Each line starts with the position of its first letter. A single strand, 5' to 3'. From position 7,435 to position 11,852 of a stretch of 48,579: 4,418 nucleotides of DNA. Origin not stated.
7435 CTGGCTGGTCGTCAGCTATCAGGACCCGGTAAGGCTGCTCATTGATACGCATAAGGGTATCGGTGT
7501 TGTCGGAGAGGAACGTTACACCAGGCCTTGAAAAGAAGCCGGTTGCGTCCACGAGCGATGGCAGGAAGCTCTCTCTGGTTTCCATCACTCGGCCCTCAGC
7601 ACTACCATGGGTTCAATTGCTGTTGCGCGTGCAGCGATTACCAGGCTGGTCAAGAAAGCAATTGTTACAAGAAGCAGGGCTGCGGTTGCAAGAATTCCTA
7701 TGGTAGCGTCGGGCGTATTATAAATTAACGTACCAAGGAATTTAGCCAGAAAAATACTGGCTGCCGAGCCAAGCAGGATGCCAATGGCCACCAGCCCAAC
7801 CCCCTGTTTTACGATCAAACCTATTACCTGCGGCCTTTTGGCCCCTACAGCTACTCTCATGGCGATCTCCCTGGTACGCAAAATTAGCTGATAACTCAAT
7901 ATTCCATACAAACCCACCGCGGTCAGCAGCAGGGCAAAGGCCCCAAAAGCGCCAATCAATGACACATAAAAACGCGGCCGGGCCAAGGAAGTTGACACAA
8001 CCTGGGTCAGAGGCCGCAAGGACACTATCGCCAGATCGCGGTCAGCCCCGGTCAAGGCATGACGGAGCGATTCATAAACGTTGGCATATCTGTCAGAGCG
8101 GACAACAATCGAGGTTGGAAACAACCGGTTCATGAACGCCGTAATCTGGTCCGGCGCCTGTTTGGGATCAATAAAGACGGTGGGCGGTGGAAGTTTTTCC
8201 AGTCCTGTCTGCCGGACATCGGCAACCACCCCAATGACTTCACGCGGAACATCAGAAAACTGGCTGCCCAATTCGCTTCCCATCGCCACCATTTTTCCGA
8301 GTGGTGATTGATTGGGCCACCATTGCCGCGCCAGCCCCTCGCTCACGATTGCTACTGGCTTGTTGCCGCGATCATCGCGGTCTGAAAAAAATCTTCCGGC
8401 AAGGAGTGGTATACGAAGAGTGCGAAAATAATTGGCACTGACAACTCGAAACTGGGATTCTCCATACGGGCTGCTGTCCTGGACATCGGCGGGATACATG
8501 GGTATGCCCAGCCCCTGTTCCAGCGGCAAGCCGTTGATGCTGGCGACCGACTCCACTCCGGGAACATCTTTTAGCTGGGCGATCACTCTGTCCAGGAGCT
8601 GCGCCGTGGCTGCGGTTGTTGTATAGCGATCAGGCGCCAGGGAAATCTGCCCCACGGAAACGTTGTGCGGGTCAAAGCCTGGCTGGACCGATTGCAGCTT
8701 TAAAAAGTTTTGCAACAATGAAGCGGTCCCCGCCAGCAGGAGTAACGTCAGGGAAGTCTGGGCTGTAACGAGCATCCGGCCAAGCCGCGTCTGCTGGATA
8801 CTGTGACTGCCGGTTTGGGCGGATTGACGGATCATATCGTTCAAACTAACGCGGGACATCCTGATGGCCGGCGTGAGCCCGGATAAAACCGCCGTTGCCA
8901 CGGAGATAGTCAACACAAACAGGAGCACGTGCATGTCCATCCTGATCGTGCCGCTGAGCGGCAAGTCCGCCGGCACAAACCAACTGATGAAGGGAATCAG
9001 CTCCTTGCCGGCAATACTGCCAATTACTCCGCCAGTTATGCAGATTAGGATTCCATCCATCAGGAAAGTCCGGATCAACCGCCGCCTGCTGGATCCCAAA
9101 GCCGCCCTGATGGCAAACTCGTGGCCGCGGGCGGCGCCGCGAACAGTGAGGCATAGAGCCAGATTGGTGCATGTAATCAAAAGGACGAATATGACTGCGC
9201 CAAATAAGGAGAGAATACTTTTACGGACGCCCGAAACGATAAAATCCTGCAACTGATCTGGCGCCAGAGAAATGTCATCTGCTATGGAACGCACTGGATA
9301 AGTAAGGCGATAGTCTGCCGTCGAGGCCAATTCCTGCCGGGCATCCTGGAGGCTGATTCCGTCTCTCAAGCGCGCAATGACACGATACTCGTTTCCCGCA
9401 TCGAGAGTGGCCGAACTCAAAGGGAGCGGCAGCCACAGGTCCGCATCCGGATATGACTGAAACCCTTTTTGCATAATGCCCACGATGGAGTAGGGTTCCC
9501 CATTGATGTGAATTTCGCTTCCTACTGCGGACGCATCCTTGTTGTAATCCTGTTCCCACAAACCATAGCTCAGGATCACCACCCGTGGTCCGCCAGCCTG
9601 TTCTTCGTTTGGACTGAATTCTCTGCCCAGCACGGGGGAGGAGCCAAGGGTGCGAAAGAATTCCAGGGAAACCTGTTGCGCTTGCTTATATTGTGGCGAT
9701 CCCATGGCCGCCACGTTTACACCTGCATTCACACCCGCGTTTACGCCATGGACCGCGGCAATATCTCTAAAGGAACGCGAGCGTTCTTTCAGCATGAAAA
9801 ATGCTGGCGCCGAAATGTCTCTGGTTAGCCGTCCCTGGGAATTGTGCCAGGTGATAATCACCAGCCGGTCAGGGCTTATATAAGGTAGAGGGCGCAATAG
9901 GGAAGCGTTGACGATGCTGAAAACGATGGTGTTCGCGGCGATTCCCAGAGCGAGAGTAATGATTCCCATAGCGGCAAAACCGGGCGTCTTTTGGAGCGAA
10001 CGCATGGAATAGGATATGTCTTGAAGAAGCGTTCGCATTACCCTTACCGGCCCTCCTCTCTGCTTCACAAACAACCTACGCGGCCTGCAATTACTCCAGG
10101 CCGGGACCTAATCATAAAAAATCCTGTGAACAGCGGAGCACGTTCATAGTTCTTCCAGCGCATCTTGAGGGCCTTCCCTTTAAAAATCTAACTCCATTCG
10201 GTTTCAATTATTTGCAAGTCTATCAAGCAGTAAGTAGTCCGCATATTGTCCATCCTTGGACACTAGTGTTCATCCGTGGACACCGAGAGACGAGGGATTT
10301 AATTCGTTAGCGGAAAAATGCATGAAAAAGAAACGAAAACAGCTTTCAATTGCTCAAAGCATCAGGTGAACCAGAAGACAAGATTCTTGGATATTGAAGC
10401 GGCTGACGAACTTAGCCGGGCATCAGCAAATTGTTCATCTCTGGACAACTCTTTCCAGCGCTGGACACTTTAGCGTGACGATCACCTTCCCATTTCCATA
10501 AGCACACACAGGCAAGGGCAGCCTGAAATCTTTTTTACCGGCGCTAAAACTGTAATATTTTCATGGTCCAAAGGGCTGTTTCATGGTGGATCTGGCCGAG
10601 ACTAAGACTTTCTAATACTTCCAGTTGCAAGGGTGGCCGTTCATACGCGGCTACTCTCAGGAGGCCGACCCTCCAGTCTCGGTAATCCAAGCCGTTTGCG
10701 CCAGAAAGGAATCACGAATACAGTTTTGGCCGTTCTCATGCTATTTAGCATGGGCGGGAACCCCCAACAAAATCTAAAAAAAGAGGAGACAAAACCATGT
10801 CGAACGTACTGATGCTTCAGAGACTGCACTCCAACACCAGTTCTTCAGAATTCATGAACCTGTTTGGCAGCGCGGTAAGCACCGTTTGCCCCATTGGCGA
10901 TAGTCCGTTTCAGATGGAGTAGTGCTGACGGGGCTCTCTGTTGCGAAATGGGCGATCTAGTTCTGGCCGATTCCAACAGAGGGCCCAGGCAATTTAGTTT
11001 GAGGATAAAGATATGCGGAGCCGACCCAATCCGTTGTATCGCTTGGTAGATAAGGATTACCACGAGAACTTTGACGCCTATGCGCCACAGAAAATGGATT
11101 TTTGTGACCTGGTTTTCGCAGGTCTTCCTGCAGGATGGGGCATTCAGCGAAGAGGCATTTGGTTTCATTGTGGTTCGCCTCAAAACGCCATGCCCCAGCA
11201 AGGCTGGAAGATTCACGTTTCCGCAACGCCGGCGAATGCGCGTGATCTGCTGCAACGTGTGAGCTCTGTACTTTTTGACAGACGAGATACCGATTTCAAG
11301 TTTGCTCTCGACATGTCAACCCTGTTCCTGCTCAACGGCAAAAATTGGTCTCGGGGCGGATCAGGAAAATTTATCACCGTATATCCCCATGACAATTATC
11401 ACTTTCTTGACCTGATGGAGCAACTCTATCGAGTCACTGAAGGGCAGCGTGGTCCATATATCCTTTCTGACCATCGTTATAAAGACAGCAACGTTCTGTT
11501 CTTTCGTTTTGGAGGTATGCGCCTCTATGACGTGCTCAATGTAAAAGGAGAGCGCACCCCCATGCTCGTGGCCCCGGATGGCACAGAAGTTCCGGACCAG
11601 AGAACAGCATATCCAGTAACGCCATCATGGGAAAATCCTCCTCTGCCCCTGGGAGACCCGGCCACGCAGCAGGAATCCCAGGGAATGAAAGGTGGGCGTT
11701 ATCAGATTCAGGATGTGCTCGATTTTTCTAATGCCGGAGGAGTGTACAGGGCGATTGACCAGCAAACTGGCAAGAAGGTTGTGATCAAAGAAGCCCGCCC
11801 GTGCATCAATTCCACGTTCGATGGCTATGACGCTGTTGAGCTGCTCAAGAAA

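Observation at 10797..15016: Compact class III-type lanthipeptide operon with a precursor gene the ORF track missed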

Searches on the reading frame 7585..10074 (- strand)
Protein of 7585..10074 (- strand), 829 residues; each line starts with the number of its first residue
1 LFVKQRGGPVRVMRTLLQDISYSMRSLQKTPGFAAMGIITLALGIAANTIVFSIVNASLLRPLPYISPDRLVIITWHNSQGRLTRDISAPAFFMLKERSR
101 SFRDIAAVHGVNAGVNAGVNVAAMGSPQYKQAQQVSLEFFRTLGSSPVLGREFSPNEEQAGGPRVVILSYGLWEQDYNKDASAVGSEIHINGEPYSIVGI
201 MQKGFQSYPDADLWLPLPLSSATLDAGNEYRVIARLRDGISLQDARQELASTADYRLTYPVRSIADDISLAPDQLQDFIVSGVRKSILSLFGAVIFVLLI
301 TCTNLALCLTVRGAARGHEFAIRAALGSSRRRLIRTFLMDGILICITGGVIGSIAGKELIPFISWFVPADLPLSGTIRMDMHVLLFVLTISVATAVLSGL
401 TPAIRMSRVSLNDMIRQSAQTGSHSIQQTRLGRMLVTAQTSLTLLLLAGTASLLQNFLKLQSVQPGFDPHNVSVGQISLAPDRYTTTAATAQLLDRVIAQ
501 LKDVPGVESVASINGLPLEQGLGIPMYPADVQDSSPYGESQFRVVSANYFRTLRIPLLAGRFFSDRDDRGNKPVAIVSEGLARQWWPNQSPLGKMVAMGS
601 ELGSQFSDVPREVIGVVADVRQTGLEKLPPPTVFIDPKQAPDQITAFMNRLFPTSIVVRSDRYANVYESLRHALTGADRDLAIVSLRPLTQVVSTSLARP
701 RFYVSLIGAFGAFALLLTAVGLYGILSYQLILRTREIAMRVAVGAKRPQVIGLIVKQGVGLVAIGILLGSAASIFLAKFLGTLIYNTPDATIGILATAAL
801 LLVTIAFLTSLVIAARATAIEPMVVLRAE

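Call 5: search_protein_families(library=pfam, proteins=[window:7585-10074:-], max_evalue=0.01)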
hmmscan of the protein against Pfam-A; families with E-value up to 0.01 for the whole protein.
window:7585-10074:- (829 aa): 2 families
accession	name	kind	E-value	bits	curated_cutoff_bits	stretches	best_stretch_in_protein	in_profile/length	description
PF12704.14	MacB_PCD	-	7e-41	141.2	27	2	38-250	5-205/207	MacB-like periplasmic core domain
PF02687.27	FtsX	-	4.9e-19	69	25.5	2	293-410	3-119/120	FtsX-like permease C-terminal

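Call 32: search_protein_families(library=ncbifam, proteins=[window:7585-10074:-], max_evalue=0.001)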
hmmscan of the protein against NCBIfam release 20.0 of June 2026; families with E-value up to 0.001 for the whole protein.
window:7585-10074:- (829 aa): 5 families
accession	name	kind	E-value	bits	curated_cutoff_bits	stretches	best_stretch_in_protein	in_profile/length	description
TIGR03434.1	ADOP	subfamily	7e-224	745.4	622.3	1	16-829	1-803/803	ADOP family duplicated permease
NF007826.0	PRK10535.1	equivalog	2.3e-21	75.7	966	2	131-410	368-640/648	macrolide ABC transporter ATP-binding protein/permease MacB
NF038008.1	ABC_perm_DarB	equivalog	2.3e-09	35.8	700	1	277-478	262-458/777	darobactin export ABC transporter permease subunit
NF008076.0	PRK10814.1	exception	0.00048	19.2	473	0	704-822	271-377/399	lipoprotein-releasing ABC transporter permease subunit LolC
TIGR02212.1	lolCE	equivalog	0.00062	18.8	362.45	1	293-410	272-403/411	lipoprotein-releasing ABC transporter permease subunit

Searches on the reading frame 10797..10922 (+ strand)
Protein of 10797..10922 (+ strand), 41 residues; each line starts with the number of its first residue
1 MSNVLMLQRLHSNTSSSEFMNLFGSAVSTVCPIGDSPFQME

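Call 8: search_protein_families(library=ncbifam, proteins=[window:10797-10922:+], max_evalue=0.1)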
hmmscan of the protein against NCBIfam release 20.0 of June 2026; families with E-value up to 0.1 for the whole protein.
window:10797-10922:+ (41 aa): 1 family
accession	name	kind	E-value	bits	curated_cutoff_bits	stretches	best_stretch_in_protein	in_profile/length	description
NF038154.3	lanthi_III_a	subfamily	0.015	15.9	22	1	1-31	1-41/41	class III lanthipeptide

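Call 31: search_protein_families(library=ncbifam, alignment_id=A2, max_evalue=1)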
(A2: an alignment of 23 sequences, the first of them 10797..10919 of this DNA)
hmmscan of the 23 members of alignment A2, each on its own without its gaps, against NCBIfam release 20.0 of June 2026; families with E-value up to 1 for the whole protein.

A. member 1, window:10797-10919:+ (41 aa): 1 family
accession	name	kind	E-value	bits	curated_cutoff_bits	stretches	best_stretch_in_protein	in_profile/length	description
NF038154.3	lanthi_III_a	subfamily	0.015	15.9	22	1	1-31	1-41/41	class III lanthipeptide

B. families by the number of members that match (of 23 scanned): 3 families
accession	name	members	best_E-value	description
NF038154.3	lanthi_III_a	17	0.00058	class III lanthipeptide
NF038160.1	lanthi_III_c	10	0.00055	class III lanthipeptide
NF038159.1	lanthi_III_b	6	0.0046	class III lanthipeptide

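Call 53: list_cluster_members(proteins=[window:10797-10919:+, L001:5774-5908:+, L004:5741-5878:+, L008:5739-5876:+, L013:5770-5913:+, L010:3396-3524:+, L016:5780-5917:+, L005:5769-5906:+])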
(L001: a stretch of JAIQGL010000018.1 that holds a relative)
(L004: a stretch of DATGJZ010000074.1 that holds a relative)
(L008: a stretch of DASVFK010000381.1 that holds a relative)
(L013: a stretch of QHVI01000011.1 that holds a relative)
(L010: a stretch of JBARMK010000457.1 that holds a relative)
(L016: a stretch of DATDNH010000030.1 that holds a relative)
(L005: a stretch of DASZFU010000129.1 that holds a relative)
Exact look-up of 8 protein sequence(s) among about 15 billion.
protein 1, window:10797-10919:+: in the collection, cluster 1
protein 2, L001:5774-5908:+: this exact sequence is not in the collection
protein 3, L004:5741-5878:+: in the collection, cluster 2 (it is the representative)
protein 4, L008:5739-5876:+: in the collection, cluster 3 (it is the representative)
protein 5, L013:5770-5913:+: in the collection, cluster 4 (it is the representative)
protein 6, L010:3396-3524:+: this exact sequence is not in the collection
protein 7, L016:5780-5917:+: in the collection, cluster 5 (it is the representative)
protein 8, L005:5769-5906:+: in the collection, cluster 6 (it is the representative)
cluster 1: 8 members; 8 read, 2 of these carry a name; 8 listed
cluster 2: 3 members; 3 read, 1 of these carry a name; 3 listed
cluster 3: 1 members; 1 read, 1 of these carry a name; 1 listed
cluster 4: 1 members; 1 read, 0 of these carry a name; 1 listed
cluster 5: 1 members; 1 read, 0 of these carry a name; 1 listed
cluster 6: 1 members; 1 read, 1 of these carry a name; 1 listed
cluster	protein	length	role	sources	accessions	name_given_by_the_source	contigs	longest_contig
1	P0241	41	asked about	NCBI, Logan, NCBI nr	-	-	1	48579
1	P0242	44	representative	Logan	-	-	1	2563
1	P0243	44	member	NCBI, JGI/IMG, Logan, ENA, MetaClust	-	hypothetical protein | \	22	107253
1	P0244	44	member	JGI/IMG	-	hypothetical protein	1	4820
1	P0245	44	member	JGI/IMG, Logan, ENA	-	-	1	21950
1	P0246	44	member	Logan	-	-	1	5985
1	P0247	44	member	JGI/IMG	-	-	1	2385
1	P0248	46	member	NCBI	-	-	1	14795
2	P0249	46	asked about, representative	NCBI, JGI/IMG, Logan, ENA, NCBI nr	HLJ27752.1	MAG TPA: hypothetical protein VKY85_13660 [Candidatus Angelobacter sp.] | hypothetical protein [Candidatus Angelobacter sp.]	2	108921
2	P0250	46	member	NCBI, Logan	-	-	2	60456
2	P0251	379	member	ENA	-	-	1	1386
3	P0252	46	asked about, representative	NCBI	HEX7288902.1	MAG TPA: hypothetical protein VF532_22145 [Candidatus Angelobacter sp.]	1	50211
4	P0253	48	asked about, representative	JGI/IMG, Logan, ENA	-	-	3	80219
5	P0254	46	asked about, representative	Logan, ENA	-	-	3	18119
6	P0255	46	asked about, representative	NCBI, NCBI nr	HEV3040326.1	MAG TPA: hypothetical protein VHA33_21360 [Candidatus Angelobacter sp.] | hypothetical protein [Candidatus Angelobacter sp.]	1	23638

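Call 68: find_homologous_proteins(query=window:10797-10919:+, max_evalue=1)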
Query window:10797-10919:+ (41 aa): 5 proteins with E <= 1 among 5 candidates.
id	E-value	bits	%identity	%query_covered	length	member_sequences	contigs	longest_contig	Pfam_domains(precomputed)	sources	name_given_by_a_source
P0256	4.3e-15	70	86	100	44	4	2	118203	-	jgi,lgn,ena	jgi:hypothetical protein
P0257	9.6e-14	66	87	100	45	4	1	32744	-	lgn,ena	-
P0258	1.2e-13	66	84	100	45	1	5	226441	-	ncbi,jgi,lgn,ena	jgi:hypothetical protein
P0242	1.7e-13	65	84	100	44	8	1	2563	-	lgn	-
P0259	2.4e-13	65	84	100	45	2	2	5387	-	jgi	jgi:hypothetical protein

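Call 75: search_protein_representatives(alignment_id=A5)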
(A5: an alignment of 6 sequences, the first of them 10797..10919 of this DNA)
Query: 6 sequences, 44 profile positions. Proteins with E-value up to 0.001 (for the whole library): 10; up to 1e-10: 1; up to 1e-30: 0. The best 10 are listed.
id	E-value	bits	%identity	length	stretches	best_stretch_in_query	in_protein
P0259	1.1e-29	118.2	-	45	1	1-44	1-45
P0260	4.9e-10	55.3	-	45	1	1-44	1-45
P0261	5.3e-09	52.0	-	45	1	1-44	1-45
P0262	1.8e-06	43.9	-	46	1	1-33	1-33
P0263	3.4e-05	39.8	-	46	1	1-44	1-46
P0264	4.8e-05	39.3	-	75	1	1-44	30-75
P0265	1.0e-04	38.2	-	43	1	1-44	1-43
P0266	1.2e-04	38.1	-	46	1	1-44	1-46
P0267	4.9e-04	36.1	-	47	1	1-44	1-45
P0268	5.9e-04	35.8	-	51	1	1-44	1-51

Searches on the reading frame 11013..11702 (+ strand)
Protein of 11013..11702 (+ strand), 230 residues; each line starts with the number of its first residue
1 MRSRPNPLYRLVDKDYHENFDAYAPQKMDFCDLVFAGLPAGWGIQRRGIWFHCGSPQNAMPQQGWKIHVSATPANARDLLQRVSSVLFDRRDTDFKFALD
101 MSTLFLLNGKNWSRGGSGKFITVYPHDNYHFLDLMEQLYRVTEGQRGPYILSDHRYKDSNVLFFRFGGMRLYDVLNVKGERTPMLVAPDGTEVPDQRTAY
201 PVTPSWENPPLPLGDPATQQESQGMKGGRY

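Call 76: search_solved_structures(query=window:11013-11702:+, max_evalue=0.00001, show_alignments=1)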
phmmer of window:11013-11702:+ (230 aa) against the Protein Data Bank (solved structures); distinct sequences matched with E-value up to 0.00001: 12.
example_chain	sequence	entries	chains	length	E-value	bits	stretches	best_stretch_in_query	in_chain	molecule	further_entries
8sao_B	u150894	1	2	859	5.1e-28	101.2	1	45-204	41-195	Class III lanthionine synthetase LanKC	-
8sap_A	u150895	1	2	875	5.2e-28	101.2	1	45-204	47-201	Class III lanthionine synthetase LanKC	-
8sam_A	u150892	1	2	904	5.4e-28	101.1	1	45-204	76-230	Class III lanthipeptide, Class III lanthionine synthetase LanKC fusion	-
9wj0_A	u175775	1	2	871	1.7e-24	89.6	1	47-203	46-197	Protein kinase domain-containing protein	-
9wop_A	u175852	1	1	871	1.7e-24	89.6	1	47-203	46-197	Protein kinase domain-containing protein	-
9ugq_A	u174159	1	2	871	2.3e-18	69.6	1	28-171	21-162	SalKC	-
8car_A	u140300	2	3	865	5.7e-17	65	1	39-216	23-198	Serine/threonine protein kinase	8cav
8wgo_A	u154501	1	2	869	1.5e-16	63.6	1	36-170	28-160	Protein kinase domain-containing protein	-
8w7j_A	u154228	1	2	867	1.6e-16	63.6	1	36-170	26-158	Protein kinase domain-containing protein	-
8w7a_A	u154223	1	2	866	1.6e-16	63.6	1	36-170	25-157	Protein kinase domain-containing protein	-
8w7l_A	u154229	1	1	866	1.6e-16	63.6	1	36-170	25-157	Protein kinase domain-containing protein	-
8w7l_B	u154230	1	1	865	1.6e-16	63.6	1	36-170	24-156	Protein kinase domain-containing protein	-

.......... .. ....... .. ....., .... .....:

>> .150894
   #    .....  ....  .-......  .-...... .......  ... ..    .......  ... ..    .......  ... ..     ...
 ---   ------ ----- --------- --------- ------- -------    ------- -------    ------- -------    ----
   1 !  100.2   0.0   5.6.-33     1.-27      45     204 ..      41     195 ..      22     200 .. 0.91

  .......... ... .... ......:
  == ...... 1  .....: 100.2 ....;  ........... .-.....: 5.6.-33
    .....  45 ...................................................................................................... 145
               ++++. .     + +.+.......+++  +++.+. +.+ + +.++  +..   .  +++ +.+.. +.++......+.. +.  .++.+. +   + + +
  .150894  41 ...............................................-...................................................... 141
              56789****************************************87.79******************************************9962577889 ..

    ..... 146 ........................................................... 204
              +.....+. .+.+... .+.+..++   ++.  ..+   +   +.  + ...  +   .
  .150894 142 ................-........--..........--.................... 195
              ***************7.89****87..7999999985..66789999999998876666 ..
